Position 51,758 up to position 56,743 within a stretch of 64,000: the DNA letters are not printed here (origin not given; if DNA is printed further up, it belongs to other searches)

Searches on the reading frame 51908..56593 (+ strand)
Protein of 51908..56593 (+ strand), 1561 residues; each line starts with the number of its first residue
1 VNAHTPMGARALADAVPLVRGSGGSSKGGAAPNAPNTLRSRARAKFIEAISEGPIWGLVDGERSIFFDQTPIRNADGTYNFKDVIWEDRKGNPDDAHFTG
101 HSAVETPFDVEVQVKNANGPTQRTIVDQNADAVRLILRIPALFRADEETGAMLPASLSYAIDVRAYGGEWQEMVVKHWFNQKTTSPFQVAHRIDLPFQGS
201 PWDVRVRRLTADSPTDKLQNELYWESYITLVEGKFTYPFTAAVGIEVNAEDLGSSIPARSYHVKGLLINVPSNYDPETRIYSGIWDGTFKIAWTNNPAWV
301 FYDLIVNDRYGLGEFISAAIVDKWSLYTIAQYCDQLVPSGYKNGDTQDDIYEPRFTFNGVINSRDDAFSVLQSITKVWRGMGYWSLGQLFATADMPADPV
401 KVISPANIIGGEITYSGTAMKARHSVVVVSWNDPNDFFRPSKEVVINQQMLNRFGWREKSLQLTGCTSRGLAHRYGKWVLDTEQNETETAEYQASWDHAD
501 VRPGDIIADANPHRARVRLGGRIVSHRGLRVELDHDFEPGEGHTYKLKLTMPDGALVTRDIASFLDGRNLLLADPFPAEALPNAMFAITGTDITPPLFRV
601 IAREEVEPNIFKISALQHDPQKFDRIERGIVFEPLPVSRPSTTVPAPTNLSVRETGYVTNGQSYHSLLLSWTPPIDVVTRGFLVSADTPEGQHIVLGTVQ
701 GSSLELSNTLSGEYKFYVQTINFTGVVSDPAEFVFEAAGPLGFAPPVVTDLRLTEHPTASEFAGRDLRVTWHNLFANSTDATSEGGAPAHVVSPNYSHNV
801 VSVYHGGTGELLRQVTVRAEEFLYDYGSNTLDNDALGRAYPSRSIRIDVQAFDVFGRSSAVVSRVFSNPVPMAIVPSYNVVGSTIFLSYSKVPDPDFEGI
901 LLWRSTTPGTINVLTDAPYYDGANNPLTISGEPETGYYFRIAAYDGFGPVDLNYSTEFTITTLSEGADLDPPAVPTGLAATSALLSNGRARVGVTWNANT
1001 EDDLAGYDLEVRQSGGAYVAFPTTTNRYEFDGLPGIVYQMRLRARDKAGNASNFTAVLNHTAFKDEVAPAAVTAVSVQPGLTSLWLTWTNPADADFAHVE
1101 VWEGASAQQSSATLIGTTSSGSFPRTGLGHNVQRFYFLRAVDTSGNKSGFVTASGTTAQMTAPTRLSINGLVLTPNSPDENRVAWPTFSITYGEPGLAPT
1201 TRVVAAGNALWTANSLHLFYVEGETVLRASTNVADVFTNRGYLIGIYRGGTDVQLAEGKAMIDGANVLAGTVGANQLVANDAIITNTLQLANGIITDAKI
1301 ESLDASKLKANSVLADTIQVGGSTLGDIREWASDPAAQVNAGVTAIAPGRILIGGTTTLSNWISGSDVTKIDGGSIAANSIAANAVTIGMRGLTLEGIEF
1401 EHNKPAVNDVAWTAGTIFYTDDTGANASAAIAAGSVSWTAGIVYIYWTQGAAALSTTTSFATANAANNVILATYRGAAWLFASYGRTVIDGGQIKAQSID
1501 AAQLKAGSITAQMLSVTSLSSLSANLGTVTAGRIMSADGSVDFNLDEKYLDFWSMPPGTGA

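Call 23: search_protein_families(library=phrogs, proteins=[window:51908-56593:+], max_evalue=0.00001)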
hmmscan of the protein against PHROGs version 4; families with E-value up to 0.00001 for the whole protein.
window:51908-56593:+ (1561 aa): 15 families
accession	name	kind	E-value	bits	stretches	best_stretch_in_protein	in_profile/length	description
phrog_1727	-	tail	2.6e-282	940.5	2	18-762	3-737/1174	tail protein and host specificity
phrog_31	-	tail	7.8e-256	853.5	2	10-773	250-990/1565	central tail fiber J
phrog_2589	-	tail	1.3e-216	723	2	20-731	7-702/3686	tail protein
phrog_2148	-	tail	8.2e-90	303.3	1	278-741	2-457/901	tail fiber protein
phrog_7997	-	tail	6.8e-75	253.7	1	321-728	2-404/589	tail protein and host specificity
phrog_10652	-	unknown function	2.5e-66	225.1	1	270-525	1-252/328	-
phrog_14774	-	unknown function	1.2e-50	172.6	1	178-344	37-202/212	-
phrog_15723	-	unknown function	6.2e-32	112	1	307-492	8-190/223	-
phrog_10903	-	unknown function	2.7e-29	103.2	2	357-740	3-400/954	-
phrog_30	-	tail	6.7e-23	82.9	1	27-304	7-280/544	minor tail protein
phrog_32822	-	head and packaging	2.6e-18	66.1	1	971-1160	576-764/1548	virion structural protein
phrog_4346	-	unknown function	4e-18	66.2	1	23-191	3-167/600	-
phrog_12398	-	unknown function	7.8e-13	49.5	1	584-740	9-160/218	-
phrog_19394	-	tail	1.1e-07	31.5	1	1063-1159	79-172/999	tail fiber protein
phrog_37064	-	tail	8.6e-06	24.7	1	1075-1159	97-180/1491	tail fiber protein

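Call 24: search_protein_families(library=pfam, proteins=[window:51908-56593:+], max_evalue=0.001)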
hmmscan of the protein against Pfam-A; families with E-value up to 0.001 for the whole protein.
window:51908-56593:+ (1561 aa): 4 families
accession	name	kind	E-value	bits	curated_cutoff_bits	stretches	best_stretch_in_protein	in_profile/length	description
PF24801.1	FNIII-A_GpJ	-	2.4e-35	121.8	27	1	104-231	1-124/126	Tip attachment protein J,FNIII-A domain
PF13550.12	Phage-tail_3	-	5.2e-15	56.1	23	1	365-522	4-161/164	Putative phage tail protein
PF00041.27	fn3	-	2.7e-10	40.7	25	1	990-1053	14-76/84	Fibronectin type III domain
PF10342.15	Kre9_KNH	-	0.00064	20.9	24.6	0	1077-1149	8-84/94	Kre9/KNH-like N-terminal Ig-like domain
